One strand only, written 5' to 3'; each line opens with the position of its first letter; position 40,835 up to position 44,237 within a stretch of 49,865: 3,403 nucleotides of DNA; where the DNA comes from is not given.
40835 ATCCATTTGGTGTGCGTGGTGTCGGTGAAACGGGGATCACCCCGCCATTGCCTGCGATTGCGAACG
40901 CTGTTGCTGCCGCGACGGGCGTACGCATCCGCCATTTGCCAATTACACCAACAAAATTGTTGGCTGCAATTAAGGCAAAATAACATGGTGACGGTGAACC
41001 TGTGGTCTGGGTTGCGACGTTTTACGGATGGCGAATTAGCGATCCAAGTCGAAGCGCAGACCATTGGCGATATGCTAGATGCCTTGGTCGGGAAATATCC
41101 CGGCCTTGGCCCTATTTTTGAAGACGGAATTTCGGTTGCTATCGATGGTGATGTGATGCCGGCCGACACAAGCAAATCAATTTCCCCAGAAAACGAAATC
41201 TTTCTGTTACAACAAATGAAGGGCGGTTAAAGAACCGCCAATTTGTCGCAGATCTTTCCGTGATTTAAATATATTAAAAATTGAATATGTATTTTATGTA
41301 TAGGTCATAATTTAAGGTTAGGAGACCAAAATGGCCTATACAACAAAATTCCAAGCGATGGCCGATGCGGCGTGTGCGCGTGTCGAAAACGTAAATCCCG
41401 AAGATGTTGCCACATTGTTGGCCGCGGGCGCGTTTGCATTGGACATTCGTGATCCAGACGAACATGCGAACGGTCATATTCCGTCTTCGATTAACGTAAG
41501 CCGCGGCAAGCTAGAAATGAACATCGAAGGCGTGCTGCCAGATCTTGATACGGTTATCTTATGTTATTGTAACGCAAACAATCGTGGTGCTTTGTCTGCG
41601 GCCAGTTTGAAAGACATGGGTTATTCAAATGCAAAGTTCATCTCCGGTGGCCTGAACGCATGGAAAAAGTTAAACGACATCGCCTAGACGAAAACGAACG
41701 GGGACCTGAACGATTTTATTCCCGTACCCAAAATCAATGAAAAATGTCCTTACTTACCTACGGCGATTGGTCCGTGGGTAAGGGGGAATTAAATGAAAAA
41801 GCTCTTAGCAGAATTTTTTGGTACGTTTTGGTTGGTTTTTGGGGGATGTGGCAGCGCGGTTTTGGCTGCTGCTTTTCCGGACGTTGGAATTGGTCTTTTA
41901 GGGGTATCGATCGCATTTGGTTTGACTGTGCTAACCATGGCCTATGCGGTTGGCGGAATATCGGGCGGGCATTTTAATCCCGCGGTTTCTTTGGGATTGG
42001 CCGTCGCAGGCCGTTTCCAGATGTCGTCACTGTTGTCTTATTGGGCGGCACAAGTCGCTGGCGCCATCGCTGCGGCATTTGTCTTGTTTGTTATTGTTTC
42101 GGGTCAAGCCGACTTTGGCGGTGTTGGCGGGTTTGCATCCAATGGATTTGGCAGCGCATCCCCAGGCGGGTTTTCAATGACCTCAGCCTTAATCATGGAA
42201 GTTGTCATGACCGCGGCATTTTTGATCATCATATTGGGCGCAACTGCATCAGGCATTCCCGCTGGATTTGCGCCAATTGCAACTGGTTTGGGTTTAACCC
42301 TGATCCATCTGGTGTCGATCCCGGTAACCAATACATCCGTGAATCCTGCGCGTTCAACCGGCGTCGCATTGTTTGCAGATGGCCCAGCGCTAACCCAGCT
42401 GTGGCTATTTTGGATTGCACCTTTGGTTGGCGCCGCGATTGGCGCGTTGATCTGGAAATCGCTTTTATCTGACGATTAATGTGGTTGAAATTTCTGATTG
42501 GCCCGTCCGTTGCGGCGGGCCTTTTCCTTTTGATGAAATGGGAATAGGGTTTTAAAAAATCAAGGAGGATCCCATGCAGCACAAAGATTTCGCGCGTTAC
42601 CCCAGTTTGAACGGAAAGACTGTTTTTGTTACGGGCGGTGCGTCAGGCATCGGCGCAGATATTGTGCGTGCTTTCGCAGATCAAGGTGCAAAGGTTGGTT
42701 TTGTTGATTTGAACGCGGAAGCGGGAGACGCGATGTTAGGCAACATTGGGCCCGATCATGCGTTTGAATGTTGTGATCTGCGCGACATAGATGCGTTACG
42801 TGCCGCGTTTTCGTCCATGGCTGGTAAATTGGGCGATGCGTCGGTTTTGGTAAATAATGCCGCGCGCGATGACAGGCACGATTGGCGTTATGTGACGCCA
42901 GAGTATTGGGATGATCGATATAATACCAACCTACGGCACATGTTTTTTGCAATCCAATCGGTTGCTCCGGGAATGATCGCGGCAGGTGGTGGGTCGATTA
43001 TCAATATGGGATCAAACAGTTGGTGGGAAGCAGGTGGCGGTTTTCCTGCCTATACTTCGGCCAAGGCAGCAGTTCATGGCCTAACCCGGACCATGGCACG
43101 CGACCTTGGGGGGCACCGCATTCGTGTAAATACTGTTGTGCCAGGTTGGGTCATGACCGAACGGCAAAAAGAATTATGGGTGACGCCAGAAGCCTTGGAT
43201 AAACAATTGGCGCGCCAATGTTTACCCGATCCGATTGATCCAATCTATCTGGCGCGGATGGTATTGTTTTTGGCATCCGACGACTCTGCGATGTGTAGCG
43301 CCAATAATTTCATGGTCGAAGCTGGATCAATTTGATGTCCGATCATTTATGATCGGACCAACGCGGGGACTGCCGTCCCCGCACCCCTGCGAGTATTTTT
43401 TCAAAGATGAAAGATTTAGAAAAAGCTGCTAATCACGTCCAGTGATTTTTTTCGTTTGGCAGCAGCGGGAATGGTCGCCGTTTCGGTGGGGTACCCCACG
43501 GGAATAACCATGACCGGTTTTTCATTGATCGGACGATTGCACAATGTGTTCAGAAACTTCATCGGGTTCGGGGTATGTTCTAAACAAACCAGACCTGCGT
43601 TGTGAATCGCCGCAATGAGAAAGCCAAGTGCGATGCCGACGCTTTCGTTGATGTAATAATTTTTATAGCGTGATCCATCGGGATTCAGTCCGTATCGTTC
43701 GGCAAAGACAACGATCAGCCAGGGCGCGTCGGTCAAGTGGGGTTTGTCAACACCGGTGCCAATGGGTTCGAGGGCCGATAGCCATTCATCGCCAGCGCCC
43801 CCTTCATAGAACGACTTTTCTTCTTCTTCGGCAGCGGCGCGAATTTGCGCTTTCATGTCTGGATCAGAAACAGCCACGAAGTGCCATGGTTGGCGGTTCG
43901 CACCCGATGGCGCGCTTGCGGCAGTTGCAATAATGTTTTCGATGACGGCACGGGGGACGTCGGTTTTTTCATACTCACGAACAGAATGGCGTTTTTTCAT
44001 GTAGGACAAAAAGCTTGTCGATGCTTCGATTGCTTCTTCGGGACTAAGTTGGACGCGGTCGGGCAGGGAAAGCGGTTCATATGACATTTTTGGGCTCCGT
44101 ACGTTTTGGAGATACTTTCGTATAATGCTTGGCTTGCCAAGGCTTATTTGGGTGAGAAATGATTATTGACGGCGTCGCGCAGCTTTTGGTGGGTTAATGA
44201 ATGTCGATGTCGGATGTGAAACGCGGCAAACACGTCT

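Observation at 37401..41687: Xanthine-dehydrogenase-family molybdoenzyme operon (M-S-L) ending in a MoaD/ThiS-like GG protein, followed by a stand-alone rhodanese: possible dedicated sulfur-relay for cofactor sulfuration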

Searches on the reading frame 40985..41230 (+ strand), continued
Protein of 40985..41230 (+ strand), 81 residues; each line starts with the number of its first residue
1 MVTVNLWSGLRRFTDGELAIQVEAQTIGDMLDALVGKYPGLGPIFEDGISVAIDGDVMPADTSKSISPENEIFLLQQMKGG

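Call 61: find_encoding_contigs(protein=P0414, flank=7000, max_places=1)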
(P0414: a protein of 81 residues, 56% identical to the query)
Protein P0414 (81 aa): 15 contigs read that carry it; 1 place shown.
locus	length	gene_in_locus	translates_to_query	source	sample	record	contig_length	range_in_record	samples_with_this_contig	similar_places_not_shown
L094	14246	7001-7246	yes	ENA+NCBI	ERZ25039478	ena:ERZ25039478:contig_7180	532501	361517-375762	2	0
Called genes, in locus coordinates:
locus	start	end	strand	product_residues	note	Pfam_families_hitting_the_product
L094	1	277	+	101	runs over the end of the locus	PF05199:GMC_oxred_C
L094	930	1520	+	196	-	PF00763:THF_DHG_CYH, PF02882:THF_DHG_CYH_C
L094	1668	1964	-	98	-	PF07045:DUF1330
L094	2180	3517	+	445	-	PF00941:FAD_binding_5, PF03450:CO_deh_flav_C, PF00111:Fer2 (weak), PF01799:Fer2_2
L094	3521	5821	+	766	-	PF01315:Ald_Xan_dh_C, PF02738:MoCoBD_1, PF20256:MoCoBD_2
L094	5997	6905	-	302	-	PF00532:Peripla_BP_1, PF13407:Peripla_BP_4, PF13377:Peripla_BP_3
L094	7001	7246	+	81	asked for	PF02597:ThiS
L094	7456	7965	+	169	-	PF04519:Bactofilin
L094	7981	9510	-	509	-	PF13541:ChlI, PF01078:Mg_chelatase, PF07728:AAA_5, PF13335:Mg_chelatase_C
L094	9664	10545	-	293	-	PF02951:GSH-S_N, PF02955:GSH-S_ATP, PF08443:RimK, PF14398:ATPgrasp_YheCD (faint)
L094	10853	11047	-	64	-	PF07927:HicA_toxin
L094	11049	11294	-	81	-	PF08972:DUF1902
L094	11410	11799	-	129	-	PF02021:UPF0102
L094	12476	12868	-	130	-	PF00903:Glyoxalase, PF13669:Glyoxalase_4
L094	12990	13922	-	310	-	PF00590:TP_methylase, PF23016:RsmI_C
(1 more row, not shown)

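Call 62: find_encoding_contigs(protein=P0463, flank=7000, max_places=1)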
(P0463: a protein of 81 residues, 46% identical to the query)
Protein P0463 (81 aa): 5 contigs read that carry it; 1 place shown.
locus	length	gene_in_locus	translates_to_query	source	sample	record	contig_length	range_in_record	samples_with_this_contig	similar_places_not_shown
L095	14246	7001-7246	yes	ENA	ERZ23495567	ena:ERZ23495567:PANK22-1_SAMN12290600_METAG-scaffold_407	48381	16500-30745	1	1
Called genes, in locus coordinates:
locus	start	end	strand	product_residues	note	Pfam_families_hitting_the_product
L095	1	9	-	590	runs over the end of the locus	PF04326:SLFN_AlbA_2, PF13749:HATPase_c_4, PF22168:DIP2311-like_C (weak)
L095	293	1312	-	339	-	PF02661:Fic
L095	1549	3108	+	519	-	PF00732:GMC_oxred_N, PF05199:GMC_oxred_C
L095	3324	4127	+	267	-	PF00941:FAD_binding_5, PF03450:CO_deh_flav_C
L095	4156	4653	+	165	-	PF00111:Fer2, PF01799:Fer2_2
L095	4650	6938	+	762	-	PF01315:Ald_Xan_dh_C, PF02738:MoCoBD_1, PF20256:MoCoBD_2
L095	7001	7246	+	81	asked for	PF02597:ThiS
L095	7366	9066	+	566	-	PF00496:SBP_bac_5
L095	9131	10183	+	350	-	PF19300:BPD_transp_1_N, PF00528:BPD_transp_1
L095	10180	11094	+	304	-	PF00528:BPD_transp_1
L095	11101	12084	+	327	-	PF00005:ABC_tran, PF13304:AAA_21 (weak), PF08352:oligo_HPY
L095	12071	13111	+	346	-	PF00005:ABC_tran, PF02463:SMC_N (faint), PF13304:AAA_21 (faint), PF08352:oligo_HPY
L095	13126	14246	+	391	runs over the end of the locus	PF00890:FAD_binding_2 (weak), PF01266:DAO, PF03486:HI0933_like (faint), PF13450:NAD_binding_8 (weak)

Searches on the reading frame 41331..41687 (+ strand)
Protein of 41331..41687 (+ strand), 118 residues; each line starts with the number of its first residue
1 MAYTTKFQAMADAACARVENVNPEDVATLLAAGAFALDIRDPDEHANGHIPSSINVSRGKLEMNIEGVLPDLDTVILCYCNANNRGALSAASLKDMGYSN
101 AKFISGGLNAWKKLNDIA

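Call 3: search_protein_families(library=pfam, proteins=[window:41331-41687:+], max_evalue=0.01)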
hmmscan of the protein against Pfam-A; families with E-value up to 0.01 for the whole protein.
window:41331-41687:+ (118 aa): 1 family
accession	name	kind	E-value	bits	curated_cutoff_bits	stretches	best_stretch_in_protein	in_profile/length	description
PF00581.25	Rhodanese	-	2.4e-18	66.9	22.2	1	23-113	2-101/102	Rhodanese-like domain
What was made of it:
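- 41331..41687 (+): Single-domain cytoplasmic rhodanese (118 aa, Cys80). It is an adjacent gene with its own Shine-Dalgarno sequence (AGGAG). I judge it not to be part of the conserved module. Pfam at 66.9 bits (call 3).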

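Call 4: search_protein_families(library=ncbifam, proteins=[window:41331-41687:+], max_evalue=0.1)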
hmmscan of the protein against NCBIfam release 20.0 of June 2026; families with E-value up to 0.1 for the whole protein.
window:41331-41687:+ (118 aa): 13 families
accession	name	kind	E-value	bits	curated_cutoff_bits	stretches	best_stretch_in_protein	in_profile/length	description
NF006444.0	PRK08762.1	equivalog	1.4e-22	79.9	449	1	12-113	8-109/387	molybdopterin-synthase adenylyltransferase MoeB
NF001195.0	PRK00162.1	equivalog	3.9e-10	40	102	1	19-113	5-98/108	thiosulfate sulfurtransferase GlpE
TIGR02981.1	phageshock_pspE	exception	8.9e-10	38.8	126.3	1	30-108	15-92/101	thiosulfate sulfurtransferase PspE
NF007627.0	PRK10287.1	equivalog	1.4e-09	38.1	102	1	31-109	18-95/104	thiosulfate sulfurtransferase PspE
NF045521.1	rhoda_near_glyco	subfamily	1.2e-08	34.9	145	1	13-113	12-110/144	rhodanese homology domain-containing protein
NF005902.0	PRK07878.1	equivalog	4.7e-08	32.3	647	1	14-113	282-383/392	adenylyltransferase/sulfurtransferase MoeZ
NF041203.1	rhodanese_LYCAU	equivalog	4.2e-07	29.7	115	1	11-113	13-118/126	rhodanese-related (seleno)protein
NF005646.0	PRK07411.1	equivalog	2.4e-05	23.7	633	1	8-114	271-382/390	molybdopterin-synthase adenylyltransferase MoeB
NF008752.0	PRK11784.1-4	equivalog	0.01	14.6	266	0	37-56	22-41/357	tRNA 2-selenouridine(34) synthase MnmH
NF001133.1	PRK00142.1-1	equivalog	0.025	14.2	170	1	16-111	103-203/229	oxygen-dependent tRNA uridine(34) hydroxylase TrhO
TIGR03865.1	PQQ_CXXCW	subfamily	0.033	14.1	128.05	0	71-115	114-159/167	PQQ-dependent catabolism-associated CXXCW motif protein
TIGR04271.1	ThiI_C_thiazole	equivalog_domain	0.062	13.4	70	0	21-102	14-97/101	thiazole biosynthesis protein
NF008750.0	PRK11784.1-2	equivalog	0.074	12.1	241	0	34-56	16-38/346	tRNA 2-selenouridine(34) synthase MnmH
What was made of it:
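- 41331..41687 (+): The best NCBIfam match is the N-terminal rhodanese domain of PRK08762-type MoeB, 79.9 bits, far below the whole-protein cut-off (call 4).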

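Call 70: search_dna_similar(query=window:41331-41687:+, collection=plasmids, mode=protein, max_evalue=1e-8, max_rows=25)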
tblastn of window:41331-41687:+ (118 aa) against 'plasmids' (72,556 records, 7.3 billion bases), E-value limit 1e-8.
Records with a match: 46; places in all: 47; records where one place covers at least 80% of the query: 33.
Best place of each record, by identity: 60-80% 1; <60% 45.
By first word of the organism name: Sinorhizobium 11; Rhizobium 10; Synechococcus 6; Mycetohabitans 3; Deinococcus 2; Sphingobium 2; Lactobacillus 2; Neotabrizicola 1; Pseudomonas 1; Piscinibacter 1; and 7 more.
By predicted mobility (MOB-suite, as given by PLSDB): conjugative 26; non-mobilizable 18; mobilizable 2.
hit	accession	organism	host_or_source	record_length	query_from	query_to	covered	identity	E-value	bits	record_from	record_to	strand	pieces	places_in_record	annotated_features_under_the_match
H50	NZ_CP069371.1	Neotabrizicola shimadae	microbial biofilm,biofilm, Nakabusa ...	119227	1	114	97%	70.2%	2e-48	171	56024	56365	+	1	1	rhodanese-like domain-containing protein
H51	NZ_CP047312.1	Pseudomonas putida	whole organism,soil sample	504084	3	112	93%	44.5%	9e-23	99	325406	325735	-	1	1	rhodanese-like domain-containing protein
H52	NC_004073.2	Synechococcus elongatus PCC 7942 = FACHB-805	-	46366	3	111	92%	44.0%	2e-23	100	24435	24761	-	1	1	rhodanese-like domain-containing protein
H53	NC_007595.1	Synechococcus elongatus PCC 7942 = FACHB-805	-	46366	3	111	92%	44.0%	2e-23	100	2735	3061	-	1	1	rhodanese-like domain-containing protein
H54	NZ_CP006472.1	Synechococcus elongatus PCC 6301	-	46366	3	111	92%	44.0%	2e-23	100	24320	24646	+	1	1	rhodanese-like domain-containing protein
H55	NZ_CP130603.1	Synechococcus elongatus PCC 7942 = FACHB-805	purified culture,fresh water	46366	3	111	92%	44.0%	2e-23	100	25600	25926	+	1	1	rhodanese-like domain-containing protein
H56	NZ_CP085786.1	Synechococcus elongatus PCC 6301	-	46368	3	111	92%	44.0%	2e-23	100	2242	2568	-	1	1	rhodanese-like domain-containing protein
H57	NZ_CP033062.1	Synechococcus elongatus UTEX 3055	-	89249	3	111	92%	44.0%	2e-23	100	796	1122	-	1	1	rhodanese-like domain-containing protein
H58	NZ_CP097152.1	Deinococcus sp. QL22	-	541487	1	113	96%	37.2%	9e-14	73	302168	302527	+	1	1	rhodanese-like domain-containing protein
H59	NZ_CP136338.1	Piscinibacter gummiphilus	single cell,soil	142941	8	112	89%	37.1%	6e-15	76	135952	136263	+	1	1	moeB: molybdopterin-synthase adenylyltransferase MoeB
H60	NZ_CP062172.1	Mycetohabitans rhizoxinica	Rhizopus microsporus,bacterial ...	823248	16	113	83%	39.8%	5e-16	79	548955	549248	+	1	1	moeB: molybdopterin-synthase adenylyltransferase MoeB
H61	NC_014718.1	Mycetohabitans rhizoxinica HKI 454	-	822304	16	113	83%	39.8%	7e-16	79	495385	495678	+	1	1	moeB: molybdopterin-synthase adenylyltransferase MoeB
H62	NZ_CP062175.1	Mycetohabitans rhizoxinica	Rhizopus microsporus,bacterial culture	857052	16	113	83%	39.8%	7e-16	79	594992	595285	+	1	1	moeB: molybdopterin-synthase adenylyltransferase MoeB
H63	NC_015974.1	Sphingobium sp. SYK-6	-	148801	4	113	93%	34.7%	2e-10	64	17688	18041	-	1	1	rhodanese-like domain-containing protein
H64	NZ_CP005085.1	Sphingobium sp. TKS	-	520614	4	113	93%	34.7%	2e-10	64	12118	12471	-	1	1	rhodanese-like domain-containing protein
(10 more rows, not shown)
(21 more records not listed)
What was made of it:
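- Closest known: Rhodanese-E1 fusions. Same: The window's rhodanese resembles the rhodanese domain of such MoeB proteins (calls 4, 70).
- Its best NCBIfam match is the rhodanese domain fused to PRK08762-type MoeB. tblastn also hits the rhodanese part of annotated MoeB and ThiF proteins at 35-40% identity (calls 4, 70).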

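Call 71: get_annotated_region(hit=H50, flank=6000)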
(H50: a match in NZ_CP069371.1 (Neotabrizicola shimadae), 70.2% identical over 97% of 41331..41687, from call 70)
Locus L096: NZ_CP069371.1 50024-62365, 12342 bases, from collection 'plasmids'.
description: Neotabrizicola shimadae strain N10 plasmid unnamed1, complete sequence
organism: Neotabrizicola shimadae (NCBI taxid 2807096)
taxonomy: Bacteria; Pseudomonadota; Alphaproteobacteria; Rhodobacterales; Paracoccaceae; Neotabrizicola; Neotabrizicola shimadae
host: -; source: microbial biofilm,biofilm, Nakabusa hotspring; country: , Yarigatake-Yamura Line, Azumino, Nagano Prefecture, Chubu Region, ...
typing (MOB-suite, as given by PLSDB): mobilizable; replicon rep_cluster_579; relaxase MOBP
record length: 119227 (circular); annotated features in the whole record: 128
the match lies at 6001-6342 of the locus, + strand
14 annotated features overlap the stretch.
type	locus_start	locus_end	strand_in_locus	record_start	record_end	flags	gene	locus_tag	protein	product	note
CDS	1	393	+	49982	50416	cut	-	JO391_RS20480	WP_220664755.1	DUF6691 family protein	-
CDS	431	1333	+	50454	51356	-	-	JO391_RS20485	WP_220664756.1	MBL fold metallo-hydrolase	-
CDS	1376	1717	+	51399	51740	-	-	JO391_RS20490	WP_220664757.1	TIGR01244 family sulfur transferase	-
CDS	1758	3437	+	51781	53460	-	-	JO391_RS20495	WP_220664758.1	bifunctional protein tyrosine phosphatase family protein/NAD(P)/FAD-dependent oxidoreductase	-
CDS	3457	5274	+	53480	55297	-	sulP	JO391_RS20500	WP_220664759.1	sulfate permease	GO:0008272 - sulfate transport [Evidence IEA]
CDS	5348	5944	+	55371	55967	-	-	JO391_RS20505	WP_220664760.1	class I SAM-dependent methyltransferase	-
CDS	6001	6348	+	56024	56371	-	-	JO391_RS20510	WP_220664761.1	rhodanese-like domain-containing protein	-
CDS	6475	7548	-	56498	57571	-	-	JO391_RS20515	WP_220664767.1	hypothetical protein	-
CDS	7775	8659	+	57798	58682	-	-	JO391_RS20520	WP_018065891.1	recombinase family protein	GO:0006310 - DNA recombination [Evidence IEA]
CDS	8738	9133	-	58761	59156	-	-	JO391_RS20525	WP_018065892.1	PIN domain-containing protein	-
CDS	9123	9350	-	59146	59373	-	-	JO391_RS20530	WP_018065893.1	AbrB/MazE/SpoVT family DNA-binding domain-containing protein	-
CDS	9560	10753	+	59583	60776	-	repA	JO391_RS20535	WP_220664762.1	plasmid partitioning protein RepA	-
CDS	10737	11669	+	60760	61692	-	repB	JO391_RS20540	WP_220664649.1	plasmid partitioning protein RepB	-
CDS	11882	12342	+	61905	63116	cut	repC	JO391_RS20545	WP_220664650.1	plasmid replication protein RepC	-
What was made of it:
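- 41331..41687 (+): Homologue context is in calls 70 and 71.
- On Rhodanese as a component of the M-S-L-D system: The homologue context is unrelated (call 71).
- The closest plasmid homologue (70% identity) lies in a sulfide/persulfide-oxidation cluster (call 71).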

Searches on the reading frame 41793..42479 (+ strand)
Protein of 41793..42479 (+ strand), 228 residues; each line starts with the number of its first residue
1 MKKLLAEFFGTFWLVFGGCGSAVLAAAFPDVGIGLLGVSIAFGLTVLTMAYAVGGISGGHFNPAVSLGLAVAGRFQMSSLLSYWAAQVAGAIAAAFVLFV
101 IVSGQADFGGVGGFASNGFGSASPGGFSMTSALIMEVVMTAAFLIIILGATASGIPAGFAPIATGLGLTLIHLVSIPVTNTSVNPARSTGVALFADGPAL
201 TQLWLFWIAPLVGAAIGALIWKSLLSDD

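Call 3: search_protein_families(library=pfam, proteins=[window:41793-42479:+], max_evalue=0.01)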
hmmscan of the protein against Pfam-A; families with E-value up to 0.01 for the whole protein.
window:41793-42479:+ (228 aa): 1 family
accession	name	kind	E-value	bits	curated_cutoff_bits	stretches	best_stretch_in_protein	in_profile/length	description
PF00230.25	MIP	-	1.4e-46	159.5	25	1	2-221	9-222/222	Major intrinsic protein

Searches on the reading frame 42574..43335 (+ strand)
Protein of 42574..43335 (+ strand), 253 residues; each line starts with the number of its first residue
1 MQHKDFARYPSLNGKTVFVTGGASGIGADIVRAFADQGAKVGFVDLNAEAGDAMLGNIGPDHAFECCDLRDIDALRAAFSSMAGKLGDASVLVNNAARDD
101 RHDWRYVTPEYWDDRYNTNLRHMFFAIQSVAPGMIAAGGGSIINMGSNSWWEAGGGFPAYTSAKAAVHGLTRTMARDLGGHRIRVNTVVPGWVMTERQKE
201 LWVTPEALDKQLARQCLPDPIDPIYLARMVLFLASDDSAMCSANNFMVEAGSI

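Call 3: search_protein_families(library=pfam, proteins=[window:42574-43335:+], max_evalue=0.01)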
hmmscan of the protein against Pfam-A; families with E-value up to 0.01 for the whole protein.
window:42574-43335:+ (253 aa): 4 families
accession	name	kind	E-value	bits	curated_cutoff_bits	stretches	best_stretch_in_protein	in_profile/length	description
PF13561.12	adh_short_C2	-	4.2e-46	157.9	27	1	23-251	3-234/236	Enoyl-(Acyl carrier protein) reductase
PF00106.31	adh_short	-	1e-43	149.5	26.6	1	15-201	1-190/195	short chain dehydrogenase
PF01370.27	Epimerase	-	0.0012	18.7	20.9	1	17-82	1-63/240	NAD dependent epimerase/dehydratase family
PF23441.1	SDR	-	0.0034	17.3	27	0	124-197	127-198/258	SDR-like rossmann domain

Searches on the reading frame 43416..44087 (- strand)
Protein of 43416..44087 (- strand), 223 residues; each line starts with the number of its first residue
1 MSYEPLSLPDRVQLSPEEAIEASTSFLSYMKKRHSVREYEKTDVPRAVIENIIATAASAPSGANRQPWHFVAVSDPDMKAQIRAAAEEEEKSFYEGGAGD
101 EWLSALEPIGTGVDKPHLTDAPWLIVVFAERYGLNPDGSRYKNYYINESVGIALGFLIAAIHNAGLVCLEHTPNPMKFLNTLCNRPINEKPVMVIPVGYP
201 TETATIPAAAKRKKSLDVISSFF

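Call 3: search_protein_families(library=pfam, proteins=[window:43416-44087:-], max_evalue=0.01)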
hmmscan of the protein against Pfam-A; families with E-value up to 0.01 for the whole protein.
window:43416-44087:- (223 aa): 2 families
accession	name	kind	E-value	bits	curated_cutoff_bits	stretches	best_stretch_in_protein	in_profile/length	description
PF00881.29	Nitroreductase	-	1.7e-21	77.5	23.5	1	31-199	2-167/167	Nitroreductase family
PF14512.11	TM1586_NiRdase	-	6.2e-10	39.5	27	1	48-82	159-193/215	Putative TM nitroreductase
